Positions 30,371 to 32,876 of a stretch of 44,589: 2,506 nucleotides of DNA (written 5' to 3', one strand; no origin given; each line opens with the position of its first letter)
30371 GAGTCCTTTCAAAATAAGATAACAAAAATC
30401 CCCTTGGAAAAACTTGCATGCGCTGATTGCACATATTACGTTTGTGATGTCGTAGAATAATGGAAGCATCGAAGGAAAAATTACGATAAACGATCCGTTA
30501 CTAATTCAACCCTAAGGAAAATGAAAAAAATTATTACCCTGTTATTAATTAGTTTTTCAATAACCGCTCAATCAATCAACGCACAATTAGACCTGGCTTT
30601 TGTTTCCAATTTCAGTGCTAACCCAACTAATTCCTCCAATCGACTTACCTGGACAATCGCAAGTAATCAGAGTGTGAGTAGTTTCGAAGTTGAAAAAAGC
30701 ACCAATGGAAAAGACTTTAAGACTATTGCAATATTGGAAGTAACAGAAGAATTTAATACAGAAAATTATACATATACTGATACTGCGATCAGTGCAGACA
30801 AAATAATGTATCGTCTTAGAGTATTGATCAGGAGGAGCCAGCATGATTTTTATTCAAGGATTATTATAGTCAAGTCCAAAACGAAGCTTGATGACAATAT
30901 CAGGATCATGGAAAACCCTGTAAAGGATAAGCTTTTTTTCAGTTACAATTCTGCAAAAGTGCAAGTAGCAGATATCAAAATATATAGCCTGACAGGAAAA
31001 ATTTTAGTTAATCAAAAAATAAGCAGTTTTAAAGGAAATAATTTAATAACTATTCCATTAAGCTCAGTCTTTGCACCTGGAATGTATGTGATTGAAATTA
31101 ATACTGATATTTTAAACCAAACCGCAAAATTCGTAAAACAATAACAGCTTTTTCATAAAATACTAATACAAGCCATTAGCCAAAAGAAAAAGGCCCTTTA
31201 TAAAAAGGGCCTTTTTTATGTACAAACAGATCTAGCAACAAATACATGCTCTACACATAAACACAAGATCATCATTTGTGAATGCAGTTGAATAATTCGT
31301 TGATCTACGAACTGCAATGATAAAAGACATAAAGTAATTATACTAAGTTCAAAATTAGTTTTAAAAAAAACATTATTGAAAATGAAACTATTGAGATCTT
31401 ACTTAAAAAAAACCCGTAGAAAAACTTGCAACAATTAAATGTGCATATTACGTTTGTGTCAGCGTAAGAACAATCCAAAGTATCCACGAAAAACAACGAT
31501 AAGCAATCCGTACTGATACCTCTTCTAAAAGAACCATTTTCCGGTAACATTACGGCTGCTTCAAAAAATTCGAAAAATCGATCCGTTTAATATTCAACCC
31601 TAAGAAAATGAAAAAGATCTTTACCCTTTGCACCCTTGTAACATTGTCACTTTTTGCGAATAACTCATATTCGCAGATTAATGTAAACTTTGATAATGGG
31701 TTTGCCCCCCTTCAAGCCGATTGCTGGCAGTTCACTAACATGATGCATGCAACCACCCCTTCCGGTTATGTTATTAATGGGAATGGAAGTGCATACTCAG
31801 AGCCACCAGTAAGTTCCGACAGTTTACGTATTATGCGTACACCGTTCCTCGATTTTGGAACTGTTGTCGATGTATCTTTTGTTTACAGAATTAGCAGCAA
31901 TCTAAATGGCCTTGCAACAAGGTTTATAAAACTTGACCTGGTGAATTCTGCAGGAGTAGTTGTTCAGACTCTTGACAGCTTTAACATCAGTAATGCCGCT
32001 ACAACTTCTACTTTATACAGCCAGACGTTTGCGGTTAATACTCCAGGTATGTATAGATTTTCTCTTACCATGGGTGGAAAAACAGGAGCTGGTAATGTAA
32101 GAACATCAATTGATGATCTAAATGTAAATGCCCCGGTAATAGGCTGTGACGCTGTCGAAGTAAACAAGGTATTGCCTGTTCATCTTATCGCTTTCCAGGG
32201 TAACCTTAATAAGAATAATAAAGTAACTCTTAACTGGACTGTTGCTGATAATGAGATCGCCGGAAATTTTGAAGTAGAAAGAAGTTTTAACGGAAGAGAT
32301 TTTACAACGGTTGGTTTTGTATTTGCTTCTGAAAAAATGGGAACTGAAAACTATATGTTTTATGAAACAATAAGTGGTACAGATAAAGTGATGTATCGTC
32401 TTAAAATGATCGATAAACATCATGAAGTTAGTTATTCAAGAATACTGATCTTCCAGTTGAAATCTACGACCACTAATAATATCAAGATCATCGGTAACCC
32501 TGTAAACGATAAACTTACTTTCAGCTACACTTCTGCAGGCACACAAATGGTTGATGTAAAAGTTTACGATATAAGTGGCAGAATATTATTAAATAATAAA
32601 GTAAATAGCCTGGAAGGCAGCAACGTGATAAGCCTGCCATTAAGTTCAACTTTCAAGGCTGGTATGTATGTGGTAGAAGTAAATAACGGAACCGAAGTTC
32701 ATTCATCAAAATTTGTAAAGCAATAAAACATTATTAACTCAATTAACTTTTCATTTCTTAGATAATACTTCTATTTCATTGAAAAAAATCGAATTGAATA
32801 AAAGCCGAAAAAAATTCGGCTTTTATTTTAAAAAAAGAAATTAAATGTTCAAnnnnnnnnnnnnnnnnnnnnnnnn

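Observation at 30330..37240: Tandem array of four self-contained cassettes for T9SS surface proteins with a shared tail and exchangeable heads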

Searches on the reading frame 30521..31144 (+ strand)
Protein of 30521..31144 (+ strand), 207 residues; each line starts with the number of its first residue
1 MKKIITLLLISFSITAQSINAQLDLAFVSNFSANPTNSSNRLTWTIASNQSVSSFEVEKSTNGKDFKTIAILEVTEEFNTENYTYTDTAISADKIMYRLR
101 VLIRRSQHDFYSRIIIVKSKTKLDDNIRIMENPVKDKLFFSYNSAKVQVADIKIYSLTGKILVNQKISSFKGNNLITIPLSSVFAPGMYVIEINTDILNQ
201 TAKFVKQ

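Call 3: search_protein_families(library=pfam, proteins=[window:30521-31144:+], max_evalue=0.1)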
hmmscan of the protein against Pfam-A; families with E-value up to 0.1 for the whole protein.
window:30521-31144:+ (207 aa): 3 families
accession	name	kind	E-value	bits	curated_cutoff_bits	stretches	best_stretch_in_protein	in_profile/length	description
PF18962.6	Por_Secre_tail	-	1.7e-08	35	27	1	132-205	4-74/75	Secretion system C-terminal sorting domain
PF00754.31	F5_F8_type_C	-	0.027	15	28.2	1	41-93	51-106/127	F5/8 type C domain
PF06849.18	DUF1246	-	0.087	13.3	25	0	49-95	4-50/122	Protein of unknown function (DUF1246)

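Call 4: search_protein_families(library=ncbifam, proteins=[window:30521-31144:+], max_evalue=0.1)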
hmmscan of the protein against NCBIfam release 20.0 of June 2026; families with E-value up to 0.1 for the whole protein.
window:30521-31144:+ (207 aa): 4 families
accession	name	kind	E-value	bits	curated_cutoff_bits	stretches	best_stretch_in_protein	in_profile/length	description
TIGR04183.1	Por_Secre_tail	domain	8.9e-11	41.6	23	1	131-207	3-72/72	T9SS type A sorting domain-containing protein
NF038113.1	T9SSA_dep_M36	equivalog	9.8e-07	27.3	885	1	119-206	786-868/869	T9SS-dependent M36 family metallopeptidase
NF045606.1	lipo_J517_1871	equivalog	0.0075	16.3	60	1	1-64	1-62/133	J517_1871 family lipoprotein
NF049866.1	outer_TDE1717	subfamily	0.016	15.2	135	1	1-40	1-39/210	TDE1717 family outer membrane beta-barrel protein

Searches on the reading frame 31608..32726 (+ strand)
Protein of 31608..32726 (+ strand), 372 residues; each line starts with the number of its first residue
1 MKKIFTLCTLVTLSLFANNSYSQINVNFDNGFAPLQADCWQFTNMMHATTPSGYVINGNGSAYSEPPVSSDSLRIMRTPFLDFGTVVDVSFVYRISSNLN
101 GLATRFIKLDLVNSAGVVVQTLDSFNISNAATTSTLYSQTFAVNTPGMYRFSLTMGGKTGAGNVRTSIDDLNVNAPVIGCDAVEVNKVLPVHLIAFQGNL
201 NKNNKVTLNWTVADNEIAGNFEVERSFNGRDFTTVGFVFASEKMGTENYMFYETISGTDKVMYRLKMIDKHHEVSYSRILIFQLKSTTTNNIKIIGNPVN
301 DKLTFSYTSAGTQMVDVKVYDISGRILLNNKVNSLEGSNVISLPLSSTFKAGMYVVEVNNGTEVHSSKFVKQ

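Call 3: search_protein_families(library=pfam, proteins=[window:31608-32726:+], max_evalue=0.1)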
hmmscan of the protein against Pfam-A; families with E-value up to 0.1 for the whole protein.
window:31608-32726:+ (372 aa): 3 families
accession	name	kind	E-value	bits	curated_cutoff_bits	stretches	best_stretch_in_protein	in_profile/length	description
PF18962.6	Por_Secre_tail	-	4.1e-09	37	27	1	297-370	4-74/75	Secretion system C-terminal sorting domain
PF01835.25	MG2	-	0.0028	18.4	32.8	0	313-369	34-94/96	MG2 domain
PF03351.22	DOMON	-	0.045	14.4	32.7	1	203-265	2-63/124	DOMON domain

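Call 4: search_protein_families(library=ncbifam, proteins=[window:31608-32726:+], max_evalue=0.1)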
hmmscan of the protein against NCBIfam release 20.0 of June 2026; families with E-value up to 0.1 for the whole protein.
window:31608-32726:+ (372 aa): 4 families
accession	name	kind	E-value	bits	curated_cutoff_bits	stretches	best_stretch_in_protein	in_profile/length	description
TIGR04183.1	Por_Secre_tail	domain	3e-12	46.3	23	1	297-372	4-72/72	T9SS type A sorting domain-containing protein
NF038113.1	T9SSA_dep_M36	equivalog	1.7e-08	33.1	885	1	284-370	785-867/869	T9SS-dependent M36 family metallopeptidase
NF052644.1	T9SS_DNase_Rie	equivalog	0.039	13.3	260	1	289-372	179-251/251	T9SS-dependent surface endonuclease, AS87_RS02955 family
NF033708.1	T9SS_Cterm_ChiA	domain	0.045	13.6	40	1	316-363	3-46/55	T9SS sorting signal type C domain-containing protein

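Call 48: find_homologous_proteins(query=window:31608-32726:+, max_evalue=0.001)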
Query window:31608-32726:+ (372 aa): 538 proteins with E <= 0.001 among 3160 candidates; the best 120 are listed.
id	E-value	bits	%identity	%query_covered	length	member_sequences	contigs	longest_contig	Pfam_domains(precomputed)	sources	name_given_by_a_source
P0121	7.0e-241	816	100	100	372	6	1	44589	PF18962.8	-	-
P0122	2.8e-218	742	89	100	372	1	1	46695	PF18962.8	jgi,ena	-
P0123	3.4e-215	732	89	100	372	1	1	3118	PF18962.8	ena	-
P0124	2.1e-214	729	88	100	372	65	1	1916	PF18962.8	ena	-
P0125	3.4e-214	729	88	100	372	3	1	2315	PF18962.8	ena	-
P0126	1.7e-213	726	90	100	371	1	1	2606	PF18962.8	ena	-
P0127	1.3e-212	723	88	100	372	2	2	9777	PF18962.8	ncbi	-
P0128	2.2e-212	723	88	100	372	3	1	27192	PF18962.8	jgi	-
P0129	9.4e-211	717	86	100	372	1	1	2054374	PF18962.8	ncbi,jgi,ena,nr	ncbi:MAG TPA: T9SS type A sorting domain-containing protein [Chitinophagaceae bacterium]|nr:T9SS typ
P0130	1.6e-209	713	87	100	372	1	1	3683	PF18962.8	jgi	jgi:hypothetical protein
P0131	2.0e-209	713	86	100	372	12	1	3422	PF18962.8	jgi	-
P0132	5.9e-209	711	85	100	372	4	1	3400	PF18962.8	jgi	-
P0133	8.3e-209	711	85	100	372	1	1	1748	PF18962.8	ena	-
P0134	1.8e-208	710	85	100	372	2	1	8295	PF18962.8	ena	-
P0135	2.7e-208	709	87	100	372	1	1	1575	PF18962.8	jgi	jgi:hypothetical protein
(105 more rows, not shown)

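Call 56: predict_structure(alignment_id=A1)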
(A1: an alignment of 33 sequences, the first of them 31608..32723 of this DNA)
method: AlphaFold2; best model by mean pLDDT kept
length: 372 residues; sequences in the alignment: 33
mean_pLDDT: 78.4   pTM: 0.48
mean pLDDT of the five models: 78.4, 76.5, 70.1, 69.5, 66.6
residues with pLDDT >= 90: 79; 70-90: 218; 50-70: 40; < 50: 35
segments of 3 or more residues with pLDDT < 50: 1-22, 183-191, 286-288
pLDDT, mean of each block of 10 residues (from residue 1): 40 34 73 88 91 86 78 87 89 85 87 88 85 84 87 86 81 86 43 72 83 63 85 86 72 79 82 72 59 79 83 87 86 82 78 89 86 81
secondary structure, 60 per line:
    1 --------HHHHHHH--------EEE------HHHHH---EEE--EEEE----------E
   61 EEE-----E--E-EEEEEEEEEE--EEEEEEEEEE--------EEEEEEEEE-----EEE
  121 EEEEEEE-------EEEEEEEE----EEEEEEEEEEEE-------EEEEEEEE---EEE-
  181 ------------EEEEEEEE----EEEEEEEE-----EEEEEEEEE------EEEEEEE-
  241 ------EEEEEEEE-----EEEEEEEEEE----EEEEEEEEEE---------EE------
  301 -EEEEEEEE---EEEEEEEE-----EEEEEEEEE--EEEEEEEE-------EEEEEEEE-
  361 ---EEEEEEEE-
elements in order: H9-15 E24-26 H33-37 E41-43 E46-49 E60-63 E74-83 E86-95 E104-112 E118-127 E135-142 E147-158 E166-173 E177-179 E193-200 E205-212 E218-226 E233-239 E247-254 E260-269 E274-283 E302-309 E313-320 E326-334 E337-344 E352-359 E364-371

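Call 62: fold_search(model_id=the predicted structure, library=pdb)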
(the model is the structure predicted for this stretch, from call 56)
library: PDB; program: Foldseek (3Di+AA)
matches with E <= 10: 1899; with E <= 0.001: 152
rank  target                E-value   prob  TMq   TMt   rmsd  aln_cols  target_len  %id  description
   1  8a1f_B                1.8e-09  1.00  0.31  0.33  21.9       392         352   12  Human PTPRK N-terminal domains MAM-Ig-FN1 (released 2023-03-15)
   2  2v5y                  2.2e-09  1.00  0.31  0.22  21.9       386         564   12  Crystal structure of the receptor protein tyrosine phosphatase mu ectodomain (released 2007-09-11)
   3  7s7k_A                7.8e-09  1.00  0.25  0.19  30.9       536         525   10  Crystal structure of the EphB2 extracellular domain (released 2021-10-27)
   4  7mjr                  1.2e-07  1.00  0.23  0.11  18.8       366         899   11  Vip4Da2 toxin structure (released 2021-05-05)
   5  5b4x_A                2.6e-07  1.00  0.28  0.16  22.1       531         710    9  Crystal structure of the ApoER2 ectodomain in complex with the Reelin R56 fragment (released 2017-04-26)
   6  9x1i_A                3.3e-07  1.00  0.23  0.10  24.0       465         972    9  Structure of endo-beta-N-acetylglucosaminidase HS (released 2026-03-18)
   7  2c9a_A                4.4e-07  1.00  0.31  0.42  20.1       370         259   10  Crystal structure of the MAM-Ig module of receptor protein tyrosine phosphatase mu (released 2006-01-19)
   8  3k4z_A                2.1e-06  1.00  0.27  0.35  16.8       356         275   12  Crystal Structure of the Cellulosomal CBM4 from Clostridium thermocellum Cellulase CbhA (released 2010-07-28)
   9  4gh7_B                2.4e-06  1.00  0.20  0.25  17.1       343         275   12  Crystal structure of Anticalin N7A in complex with oncofetal fibronectin fragment Fn7B8 (released 2012-12-26)
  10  6za2_A                3.2e-06  1.00  0.23  0.10  21.2       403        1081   13  Crystal structure of dimeric latent PorU from Porphyromonas gingivalis (released 2021-09-29)
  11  5b4x_C                3.6e-06  1.00  0.28  0.16  23.0       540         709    9  Crystal structure of the ApoER2 ectodomain in complex with the Reelin R56 fragment (released 2017-04-26)
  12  2e26_A                4.0e-06  1.00  0.27  0.15  22.1       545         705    9  Crystal structure of two repeat fragment of reelin (released 2007-05-22)
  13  4gh7_D                6.5e-06  1.00  0.20  0.25  18.1       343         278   11  Crystal structure of Anticalin N7A in complex with oncofetal fibronectin fragment Fn7B8 (released 2012-12-26)
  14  5n47_F                6.9e-06  1.00  0.20  0.26  17.2       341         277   12  Structure of Anticalin N7E in complex with the three-domain fragment Fn7B8 of human oncofetal fibronectin (released 2018-02-14)
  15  2vtf_B                7.2e-06  1.00  0.23  0.15  19.4       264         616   10  X-ray crystal structure of the Endo-beta-N-acetylglucosaminidase from Arthrobacter protophormiae E173Q mutant reveals  (released 2009-03-31)
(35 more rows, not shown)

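Call 78: search_solved_structures(query=A1, max_evalue=0.1)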
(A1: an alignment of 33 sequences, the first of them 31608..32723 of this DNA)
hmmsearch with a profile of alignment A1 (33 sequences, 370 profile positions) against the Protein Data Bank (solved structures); distinct sequences matched with E-value up to 0.1: 1.
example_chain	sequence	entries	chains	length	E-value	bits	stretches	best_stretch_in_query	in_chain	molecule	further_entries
5jvk_A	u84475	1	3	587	0.056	15.5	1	287-370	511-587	Uncharacterized protein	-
